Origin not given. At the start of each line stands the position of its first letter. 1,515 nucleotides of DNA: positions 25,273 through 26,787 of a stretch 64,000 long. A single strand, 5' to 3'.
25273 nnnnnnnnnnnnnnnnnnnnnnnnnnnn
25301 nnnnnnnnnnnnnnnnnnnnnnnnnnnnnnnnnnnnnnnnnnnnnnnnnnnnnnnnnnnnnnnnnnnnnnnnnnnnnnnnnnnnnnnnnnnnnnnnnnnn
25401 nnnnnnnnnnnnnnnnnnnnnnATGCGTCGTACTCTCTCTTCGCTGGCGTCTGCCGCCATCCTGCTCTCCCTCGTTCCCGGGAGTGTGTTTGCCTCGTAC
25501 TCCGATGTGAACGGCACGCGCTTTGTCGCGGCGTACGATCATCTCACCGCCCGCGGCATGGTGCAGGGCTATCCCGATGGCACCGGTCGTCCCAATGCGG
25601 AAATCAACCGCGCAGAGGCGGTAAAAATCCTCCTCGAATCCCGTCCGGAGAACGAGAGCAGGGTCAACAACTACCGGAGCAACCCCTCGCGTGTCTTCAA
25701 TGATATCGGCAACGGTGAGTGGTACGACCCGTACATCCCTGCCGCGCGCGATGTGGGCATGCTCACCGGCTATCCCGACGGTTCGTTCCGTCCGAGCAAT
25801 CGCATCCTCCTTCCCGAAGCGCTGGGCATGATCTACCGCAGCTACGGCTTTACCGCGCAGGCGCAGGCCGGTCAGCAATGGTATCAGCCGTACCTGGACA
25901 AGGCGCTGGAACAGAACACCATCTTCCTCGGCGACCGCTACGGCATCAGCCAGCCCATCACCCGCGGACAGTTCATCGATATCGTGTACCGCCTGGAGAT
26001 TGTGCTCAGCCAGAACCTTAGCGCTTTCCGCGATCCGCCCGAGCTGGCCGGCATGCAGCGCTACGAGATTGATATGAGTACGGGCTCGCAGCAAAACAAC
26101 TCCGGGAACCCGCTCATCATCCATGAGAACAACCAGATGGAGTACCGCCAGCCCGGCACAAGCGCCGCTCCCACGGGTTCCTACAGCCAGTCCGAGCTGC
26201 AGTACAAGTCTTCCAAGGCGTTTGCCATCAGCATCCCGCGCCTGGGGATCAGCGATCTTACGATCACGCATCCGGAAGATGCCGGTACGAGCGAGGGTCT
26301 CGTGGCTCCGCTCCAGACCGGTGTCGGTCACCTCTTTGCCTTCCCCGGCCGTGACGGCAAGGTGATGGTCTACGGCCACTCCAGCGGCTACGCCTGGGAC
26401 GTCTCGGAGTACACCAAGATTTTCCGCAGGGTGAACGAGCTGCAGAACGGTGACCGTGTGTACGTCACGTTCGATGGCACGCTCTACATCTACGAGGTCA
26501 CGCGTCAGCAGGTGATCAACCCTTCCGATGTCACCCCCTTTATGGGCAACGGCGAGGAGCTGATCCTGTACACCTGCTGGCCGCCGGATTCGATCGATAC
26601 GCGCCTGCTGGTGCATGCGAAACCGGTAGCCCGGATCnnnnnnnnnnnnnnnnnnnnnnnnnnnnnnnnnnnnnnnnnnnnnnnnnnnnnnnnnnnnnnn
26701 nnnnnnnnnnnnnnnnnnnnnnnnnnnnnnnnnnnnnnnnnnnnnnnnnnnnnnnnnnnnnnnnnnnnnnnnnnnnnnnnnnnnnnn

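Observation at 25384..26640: Sortase domain anchored by three SLH repeats instead of a membrane helix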

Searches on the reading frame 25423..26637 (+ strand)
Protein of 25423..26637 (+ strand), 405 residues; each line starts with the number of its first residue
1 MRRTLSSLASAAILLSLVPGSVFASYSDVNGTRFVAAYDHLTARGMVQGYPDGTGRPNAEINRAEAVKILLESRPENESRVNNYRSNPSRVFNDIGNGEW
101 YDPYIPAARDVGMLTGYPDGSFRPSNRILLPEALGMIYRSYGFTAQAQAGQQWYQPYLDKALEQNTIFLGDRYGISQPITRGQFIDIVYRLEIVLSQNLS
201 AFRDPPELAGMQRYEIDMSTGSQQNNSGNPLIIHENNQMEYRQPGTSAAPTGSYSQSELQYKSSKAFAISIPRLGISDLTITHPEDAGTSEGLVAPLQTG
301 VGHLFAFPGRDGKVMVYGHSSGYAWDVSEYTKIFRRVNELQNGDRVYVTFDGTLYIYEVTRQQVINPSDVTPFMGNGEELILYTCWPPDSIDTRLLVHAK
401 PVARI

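Call 3: search_protein_families(library=pfam, proteins=[window:25423-26637:+], max_evalue=1)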
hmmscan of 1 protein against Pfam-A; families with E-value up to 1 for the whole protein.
window:25423-26637:+ (405 aa): 3 families
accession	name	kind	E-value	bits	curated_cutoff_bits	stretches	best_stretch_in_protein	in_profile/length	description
PF04203.18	Sortase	-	7.6e-19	68.1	26.6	1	269-402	1-125/125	Sortase domain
PF00395.25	SLH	-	4.9e-13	49.3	20.8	2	92-128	2-38/44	S-layer homology domain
PF03855.18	M-factor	-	0.7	10.5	25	1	79-107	12-38/43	M-factor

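Call 4: search_protein_families(library=ncbifam, proteins=[window:25423-26637:+], max_evalue=1)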
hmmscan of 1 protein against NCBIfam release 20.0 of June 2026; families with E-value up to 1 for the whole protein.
window:25423-26637:+ (405 aa): 9 families
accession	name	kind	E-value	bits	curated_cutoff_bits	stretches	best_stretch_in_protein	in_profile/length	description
NF033745.1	class_C_sortase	subfamily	1.6e-12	47.6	160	1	243-400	67-219/220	class C sortase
NF058671.1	sortase_SrtD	exception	1.2e-10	41.3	140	1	253-389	50-172/187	class D sortase, LPxTATN-specific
NF033747.1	class_E_sortase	subfamily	2.7e-10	40.4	160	1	244-400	48-204/211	class E sortase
NF033746.1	class_D_sortase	subfamily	8.7e-10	38.6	165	1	274-391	13-120/135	class D sortase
TIGR01076.1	sortase_fam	subfamily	8.7e-09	35.3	39.35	1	276-402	5-128/136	sortase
TIGR03784.1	marine_sortase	equivalog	5.1e-05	23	158.25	1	334-393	103-164/174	class GN sortase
NF033190.2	inl_like_NEAT_1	exception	0.00079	17.8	1275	1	25-124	642-735/754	NEAT domain-containing leucine-rich repeat protein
NF033748.1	class_F_sortase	subfamily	0.001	18.7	166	1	263-366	8-110/155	class F sortase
TIGR04088.1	cognate_SipW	domain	0.28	11.4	19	1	8-29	1-22/34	SipW-dependent-type signal peptide-containing protein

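Call 5: search_solved_structures(query=window:25423-26637:+, max_evalue=1, show_alignments=3)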
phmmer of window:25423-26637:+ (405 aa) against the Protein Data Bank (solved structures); distinct sequences matched with E-value up to 1: 37.
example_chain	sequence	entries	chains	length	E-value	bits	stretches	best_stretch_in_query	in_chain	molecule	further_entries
6bwe_A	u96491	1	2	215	9.6e-05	24.7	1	269-400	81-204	Putative fimbrial associated sortase-like protein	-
5k9a_A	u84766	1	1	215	0.0001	24.6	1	269-400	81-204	Putative fimbrial associated sortase-like protein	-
3pyw_A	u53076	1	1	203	0.00015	24.1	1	36-142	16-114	S-layer protein sap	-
6bt4_A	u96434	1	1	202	0.00015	24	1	35-141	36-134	S-layer protein sap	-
4d70_A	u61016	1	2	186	0.00016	24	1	295-385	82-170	SORTASE FAMILY PROTEIN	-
4d7w_A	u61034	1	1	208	0.00022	23.5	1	239-399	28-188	SORTASE FAMILY PROTEIN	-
7cg9_A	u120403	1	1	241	0.00031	23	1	309-400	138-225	Class C sortase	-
8t28_A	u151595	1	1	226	0.00038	22.8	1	250-396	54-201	Class C sortase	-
8gr6_A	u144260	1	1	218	0.00044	22.5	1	269-399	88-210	Sortase-like protein, putative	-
2xwg_A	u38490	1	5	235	0.00053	22.3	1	284-400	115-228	SORTASE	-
9g93_A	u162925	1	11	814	0.00064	22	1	24-142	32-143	S-layer protein sap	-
24rr_A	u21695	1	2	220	0.0015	20.8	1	330-399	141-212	Ebp pilus assembly class C sortase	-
8bz2_A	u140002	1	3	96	0.0021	20.3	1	91-153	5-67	S-layer homology domain-containing protein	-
4g1j_A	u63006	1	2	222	0.0021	20.3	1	288-402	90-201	Sortase family protein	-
3rbi_A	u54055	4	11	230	0.0023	20.2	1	288-402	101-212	Sortase family protein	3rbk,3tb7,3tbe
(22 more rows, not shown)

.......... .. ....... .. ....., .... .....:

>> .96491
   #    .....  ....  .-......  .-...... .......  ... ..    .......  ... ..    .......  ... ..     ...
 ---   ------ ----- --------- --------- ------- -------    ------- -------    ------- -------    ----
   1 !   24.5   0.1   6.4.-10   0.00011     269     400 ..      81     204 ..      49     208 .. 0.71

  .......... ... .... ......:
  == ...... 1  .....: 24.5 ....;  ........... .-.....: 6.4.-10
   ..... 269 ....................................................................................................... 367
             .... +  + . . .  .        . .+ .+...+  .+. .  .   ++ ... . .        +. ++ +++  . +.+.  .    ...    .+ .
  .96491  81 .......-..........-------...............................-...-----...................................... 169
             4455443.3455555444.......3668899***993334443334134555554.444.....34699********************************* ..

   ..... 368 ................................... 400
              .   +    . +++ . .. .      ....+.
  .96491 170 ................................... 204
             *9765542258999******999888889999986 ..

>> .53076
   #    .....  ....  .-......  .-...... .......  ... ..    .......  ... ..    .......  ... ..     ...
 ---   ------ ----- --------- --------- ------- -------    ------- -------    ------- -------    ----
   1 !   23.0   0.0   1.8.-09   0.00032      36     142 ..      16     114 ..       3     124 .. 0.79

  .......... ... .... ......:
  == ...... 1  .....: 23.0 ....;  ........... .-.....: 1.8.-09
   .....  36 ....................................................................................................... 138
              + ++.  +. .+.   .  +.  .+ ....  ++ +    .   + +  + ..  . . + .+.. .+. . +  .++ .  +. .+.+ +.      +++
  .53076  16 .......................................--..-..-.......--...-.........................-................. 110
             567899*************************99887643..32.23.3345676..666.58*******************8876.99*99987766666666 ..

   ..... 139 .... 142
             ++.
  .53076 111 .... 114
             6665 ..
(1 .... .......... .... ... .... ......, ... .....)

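Call 9: find_homologous_proteins(query=window:25423-26637:+, max_evalue=0.001)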
Query window:25423-26637:+ (405 aa): 823 proteins with E <= 0.001 among 6225 candidates; the best 120 are listed.
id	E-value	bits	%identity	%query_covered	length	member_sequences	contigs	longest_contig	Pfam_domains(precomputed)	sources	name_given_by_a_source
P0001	4.0e-273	923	100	100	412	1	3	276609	PF00395.26,PF04203.19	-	-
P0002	1.8e-226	770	82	100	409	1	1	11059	PF00395.26,PF04203.19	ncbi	-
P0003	7.0e-181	620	68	100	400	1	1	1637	PF00395.26,PF04203.19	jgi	jgi:LPXTG-site transpeptidase (sortase) family protein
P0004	1.4e-179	615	66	100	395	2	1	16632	PF00395.26,PF04203.19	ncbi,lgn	-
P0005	1.8e-127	444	50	100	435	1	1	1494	PF00395.26,PF04203.19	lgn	-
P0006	1.2e-114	401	49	100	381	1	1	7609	PF00395.26,PF04203.19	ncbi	-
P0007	5.3e-114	399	49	100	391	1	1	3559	PF00395.26,PF04203.19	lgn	-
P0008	4.9e-112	393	47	100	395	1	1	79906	PF00395.26,PF04203.19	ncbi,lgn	-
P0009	1.3e-108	382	48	94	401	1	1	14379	PF00395.26,PF04203.19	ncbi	-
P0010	6.6e-106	373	46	100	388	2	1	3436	PF00395.26,PF04203.19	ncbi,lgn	-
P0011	7.4e-105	369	47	98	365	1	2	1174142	PF00395.26,PF04203.19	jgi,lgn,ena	-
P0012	7.8e-105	369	46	100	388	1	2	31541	PF00395.26,PF04203.19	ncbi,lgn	-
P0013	3.0e-104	367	44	100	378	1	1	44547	PF00395.26,PF04203.19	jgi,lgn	-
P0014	1.3e-103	365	47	95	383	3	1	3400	PF00395.26,PF04203.19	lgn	-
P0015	2.4e-102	361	43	95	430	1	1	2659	PF00395.26,PF04203.19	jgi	jgi:LPXTG-site transpeptidase (sortase) family protein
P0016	2.9e-102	361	45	100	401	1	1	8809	PF00395.26,PF04203.19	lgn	-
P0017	3.9e-102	360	43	100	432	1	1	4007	PF00395.26,PF04203.19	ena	-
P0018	8.1e-102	359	46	93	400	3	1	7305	PF00395.26,PF04203.19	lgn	-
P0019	2.4e-101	358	44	94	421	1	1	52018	PF00395.26,PF04203.19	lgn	-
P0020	3.2e-101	357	44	95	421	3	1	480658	PF00395.26,PF04203.19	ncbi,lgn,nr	ncbi:S-layer homology domain-containing protein [Candidatus Peribacteria bacterium]|nr:S-layer homol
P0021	5.7e-101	356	44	97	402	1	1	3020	PF00395.26,PF04203.19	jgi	-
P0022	6.1e-101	356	45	99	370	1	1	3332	PF00395.26,PF04203.19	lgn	-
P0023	2.0e-100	355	44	98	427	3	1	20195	PF00395.26,PF04203.19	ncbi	ncbi:MAG: S-layer homology domain-containing protein [Patescibacteria group bacterium]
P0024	2.9e-100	354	43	93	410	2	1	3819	PF00395.26,PF04203.19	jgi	-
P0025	5.7e-100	353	44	94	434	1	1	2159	PF00395.26,PF04203.19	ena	-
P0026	6.4e-100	353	43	100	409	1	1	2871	PF00395.26,PF04203.19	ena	-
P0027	9.4e-100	352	44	94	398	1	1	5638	PF00395.26,PF04203.19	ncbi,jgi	jgi:LPXTG-site transpeptidase (sortase) family protein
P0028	9.5e-100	352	44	95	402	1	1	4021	PF00395.26,PF04203.19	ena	-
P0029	1.1e-99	352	41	97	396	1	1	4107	PF00395.26,PF04203.19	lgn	-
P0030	2.4e-99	351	44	99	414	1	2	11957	PF00395.26,PF04203.19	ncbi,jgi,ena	ncbi:MAG: sortase [Candidatus Peribacteraceae bacterium]|jgi:LPXTG-site transpeptidase (sortase) fam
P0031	2.5e-99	351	42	100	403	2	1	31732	PF00395.26,PF04203.19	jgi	-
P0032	2.5e-99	351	43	100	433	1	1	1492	PF00395.26,PF04203.19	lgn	-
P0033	4.0e-99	350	43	100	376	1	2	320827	PF00395.26,PF04203.19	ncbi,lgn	-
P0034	4.4e-99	350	44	99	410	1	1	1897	PF00395.26,PF04203.19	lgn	-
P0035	6.5e-99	350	44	100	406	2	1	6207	PF00395.26,PF04203.19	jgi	-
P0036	8.2e-99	349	42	99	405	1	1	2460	PF00395.26,PF04203.19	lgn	-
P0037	9.4e-99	349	44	99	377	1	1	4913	PF00395.26,PF04203.19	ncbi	-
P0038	1.3e-98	349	44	99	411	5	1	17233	PF00395.26,PF04203.19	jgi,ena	-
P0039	1.4e-98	349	42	100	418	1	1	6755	PF00395.26,PF04203.19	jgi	-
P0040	1.7e-98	348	45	94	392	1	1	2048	PF00395.26,PF04203.19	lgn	-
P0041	1.7e-98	348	43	100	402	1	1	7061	PF00395.26,PF04203.19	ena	-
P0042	2.2e-98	348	44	94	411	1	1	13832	PF00395.26,PF04203.19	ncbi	-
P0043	2.3e-98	348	43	99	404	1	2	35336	PF00395.26,PF04203.19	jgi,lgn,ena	-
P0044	2.9e-98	348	42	100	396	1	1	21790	PF00395.26,PF04203.19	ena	-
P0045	3.9e-98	347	45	94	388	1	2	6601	PF00395.26,PF04203.19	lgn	-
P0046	4.6e-98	347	43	100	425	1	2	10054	PF00395.26,PF04203.19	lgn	-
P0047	5.7e-98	347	44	98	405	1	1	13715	PF00395.26,PF04203.19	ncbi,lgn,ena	-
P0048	5.8e-98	347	41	98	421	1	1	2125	PF00395.26,PF04203.19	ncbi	-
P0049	7.3e-98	346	42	99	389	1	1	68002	PF00395.26,PF04203.19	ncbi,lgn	-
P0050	8.0e-98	346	43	99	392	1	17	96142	PF00395.26,PF04203.19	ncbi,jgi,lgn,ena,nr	ncbi:sortase [Candidatus Peribacteria bacterium]|nr:sortase [Candidatus Peribacteria bacterium]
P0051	9.0e-98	346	44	93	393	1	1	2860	PF00395.26,PF04203.19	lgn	-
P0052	1.2e-97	345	43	99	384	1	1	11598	PF00395.26,PF04203.19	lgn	-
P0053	1.5e-97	345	42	100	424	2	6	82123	PF00395.26,PF04203.19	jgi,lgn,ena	-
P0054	1.6e-97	345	44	100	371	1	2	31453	PF00395.26,PF04203.19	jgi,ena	jgi:LPXTG-site transpeptidase (sortase) family protein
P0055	1.7e-97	345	45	94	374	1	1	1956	PF00395.26,PF04203.19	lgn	-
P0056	3.2e-97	344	44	99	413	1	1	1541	PF00395.26,PF04203.19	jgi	jgi:LPXTG-site transpeptidase (sortase) family protein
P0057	3.7e-97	344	45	98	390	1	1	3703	PF00395.26,PF04203.19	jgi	jgi:LPXTG-site transpeptidase (sortase) family protein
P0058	3.9e-97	344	43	98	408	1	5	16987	PF00395.26,PF04203.19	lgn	-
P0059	5.1e-97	343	43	94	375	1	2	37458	PF00395.26,PF04203.19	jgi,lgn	jgi:LPXTG-site transpeptidase (sortase) family protein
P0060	5.3e-97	343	45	94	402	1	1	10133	PF00395.26,PF04203.19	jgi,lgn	-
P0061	5.5e-97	343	41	100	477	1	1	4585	PF00395.26,PF04203.19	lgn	-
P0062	8.2e-97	343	42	100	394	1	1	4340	PF00395.26,PF04203.19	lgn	-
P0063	8.3e-97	343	43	99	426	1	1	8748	PF00395.26,PF04203.19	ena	-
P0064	9.5e-97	343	42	100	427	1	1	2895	PF00395.26,PF04203.19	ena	-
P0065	1.1e-96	342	43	99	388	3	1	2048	PF00395.26,PF04203.19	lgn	-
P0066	1.1e-96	342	42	96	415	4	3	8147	PF00395.26,PF04203.19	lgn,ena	-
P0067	1.4e-96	342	41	100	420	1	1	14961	PF00395.26,PF04203.19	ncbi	-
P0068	1.8e-96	342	43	99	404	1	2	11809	PF00395.26,PF04203.19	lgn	-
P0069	2.1e-96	341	44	95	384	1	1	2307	PF00395.26,PF04203.19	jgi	jgi:LPXTG-site transpeptidase (sortase) family protein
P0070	2.1e-96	341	43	100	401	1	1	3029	PF00395.26,PF04203.19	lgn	-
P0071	2.6e-96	341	42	100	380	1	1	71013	PF00395.26,PF04203.19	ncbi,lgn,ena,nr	ncbi:MAG: S-layer domain-containing protein [Candidatus Peregrinibacteria bacterium Greene0416_19]|n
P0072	2.6e-96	341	42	100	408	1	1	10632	PF00395.26,PF04203.19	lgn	-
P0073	3.8e-96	341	43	97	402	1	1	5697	PF00395.26,PF04203.19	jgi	-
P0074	4.3e-96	340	43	99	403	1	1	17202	PF00395.26,PF04203.19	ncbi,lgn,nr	ncbi:MAG: sortase [Kiritimatiellales bacterium]|nr:sortase [Kiritimatiellales bacterium]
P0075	4.3e-96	340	43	98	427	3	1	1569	PF00395.26,PF04203.19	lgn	-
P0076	5.1e-96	340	44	93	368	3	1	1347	PF00395.26,PF04203.19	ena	-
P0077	5.3e-96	340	41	100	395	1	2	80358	PF00395.26,PF04203.19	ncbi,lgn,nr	ncbi:MAG: sortase [Candidatus Peribacteraceae bacterium]|nr:sortase [Candidatus Peribacteraceae bact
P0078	5.4e-96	340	44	96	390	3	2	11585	PF00395.26,PF04203.19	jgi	jgi:LPXTG-site transpeptidase (sortase) family protein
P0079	5.4e-96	340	43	93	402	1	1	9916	PF00395.26,PF04203.19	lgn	-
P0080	5.7e-96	340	44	94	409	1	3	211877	PF00395.26,PF04203.19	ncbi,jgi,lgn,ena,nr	ncbi:hypothetical protein COU80_00675 [Candidatus Peregrinibacteria bacterium CG10_big_fil_rev_8_21_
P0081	8.9e-96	339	42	99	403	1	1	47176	PF00395.26,PF04203.19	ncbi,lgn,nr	ncbi:MAG: sortase [Candidatus Peribacter sp.]|nr:sortase [Candidatus Peribacter sp.]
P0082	9.0e-96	339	43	100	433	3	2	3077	PF00395.26,PF04203.19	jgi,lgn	jgi:LPXTG-site transpeptidase (sortase) family protein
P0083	1.2e-95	339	42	99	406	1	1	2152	PF00395.26,PF04203.19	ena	-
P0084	1.3e-95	339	42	99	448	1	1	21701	PF00395.26,PF04203.19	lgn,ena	-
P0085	1.4e-95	339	42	100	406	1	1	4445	PF00395.26,PF04203.19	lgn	-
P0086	1.5e-95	339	42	99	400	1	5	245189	PF00395.26,PF04203.19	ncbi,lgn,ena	-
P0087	2.1e-95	338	42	100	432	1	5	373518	PF00395.26,PF04203.19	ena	-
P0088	2.5e-95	338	42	100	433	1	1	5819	PF00395.26,PF04203.19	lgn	-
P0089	3.1e-95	338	41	100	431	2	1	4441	PF00395.26,PF04203.19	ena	-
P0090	3.9e-95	337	43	99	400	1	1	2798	PF00395.26,PF04203.19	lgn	-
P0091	3.9e-95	337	42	100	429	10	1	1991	PF00395.26,PF04203.19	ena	-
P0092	4.3e-95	337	43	97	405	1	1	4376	PF00395.26,PF04203.19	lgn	-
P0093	4.4e-95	337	43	93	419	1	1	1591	PF00395.26,PF04203.19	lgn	-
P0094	4.5e-95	337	43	100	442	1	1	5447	PF00395.26,PF04203.19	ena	-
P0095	4.6e-95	337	41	99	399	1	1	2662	PF00395.26,PF04203.19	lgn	-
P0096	5.0e-95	337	42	99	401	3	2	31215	PF00395.26,PF04203.19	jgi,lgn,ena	-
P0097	5.2e-95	337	44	94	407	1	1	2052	PF00395.26,PF04203.19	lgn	-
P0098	6.9e-95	336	41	100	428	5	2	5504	PF00395.26,PF04203.19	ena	-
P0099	8.5e-95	336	40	100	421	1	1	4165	PF00395.26,PF04203.19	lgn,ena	-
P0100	9.0e-95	336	42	99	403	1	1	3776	PF00395.26,PF04203.19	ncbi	ncbi:MAG: sortase [Candidatus Peregrinibacteria bacterium]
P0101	1.0e-94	336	42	99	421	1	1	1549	PF00395.26,PF04203.19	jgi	-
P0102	1.1e-94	336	41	99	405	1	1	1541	PF00395.26,PF04203.19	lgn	-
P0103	1.2e-94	336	42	100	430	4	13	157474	PF00395.26,PF04203.19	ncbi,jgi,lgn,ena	jgi:LPXTG-site transpeptidase (sortase) family protein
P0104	1.2e-94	336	42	100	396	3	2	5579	PF00395.26,PF04203.19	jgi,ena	jgi:LPXTG-site transpeptidase (sortase) family protein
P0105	1.3e-94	336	44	94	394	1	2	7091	PF00395.26,PF04203.19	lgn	-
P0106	1.5e-94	335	42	97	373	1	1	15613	PF00395.26,PF04203.19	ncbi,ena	-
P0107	1.7e-94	335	42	100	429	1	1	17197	PF00395.26,PF04203.19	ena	-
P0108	1.8e-94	335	41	99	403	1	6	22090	PF00395.26,PF04203.19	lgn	-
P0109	1.9e-94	335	42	98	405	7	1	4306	PF00395.26,PF04203.19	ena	-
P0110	2.2e-94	335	41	99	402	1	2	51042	PF00395.26,PF04203.19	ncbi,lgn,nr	ncbi:MAG: sortase [Candidatus Peribacteraceae bacterium]|nr:sortase [Candidatus Peribacteraceae bact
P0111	2.4e-94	335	41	100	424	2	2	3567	PF00395.26,PF04203.19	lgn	-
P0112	2.7e-94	334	40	100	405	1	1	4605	PF00395.26,PF04203.19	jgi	jgi:LPXTG-site transpeptidase (sortase) family protein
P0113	2.8e-94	334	44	97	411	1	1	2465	PF00395.26,PF04203.19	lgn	-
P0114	2.9e-94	334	41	100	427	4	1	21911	PF00395.26,PF04203.19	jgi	-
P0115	2.9e-94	334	41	100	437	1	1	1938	PF00395.26,PF04203.19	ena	-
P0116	3.3e-94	334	43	100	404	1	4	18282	PF00395.26,PF04203.19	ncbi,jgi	-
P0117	3.4e-94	334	40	100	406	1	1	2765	PF00395.26,PF04203.19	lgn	-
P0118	4.0e-94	334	43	100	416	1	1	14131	PF00395.26,PF04203.19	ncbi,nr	ncbi:MAG: sortase [Candidatus Peribacteraceae bacterium]|nr:sortase [Candidatus Peribacteraceae bact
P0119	4.4e-94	334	42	99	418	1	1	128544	PF00395.26,PF04203.19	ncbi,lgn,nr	ncbi:sortase [Patescibacteria group bacterium]|nr:sortase [Patescibacteria group bacterium]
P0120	4.9e-94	334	44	94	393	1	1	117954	PF00395.26,PF04203.19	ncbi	ncbi:MAG: sortase [Candidatus Peregrinibacteria bacterium]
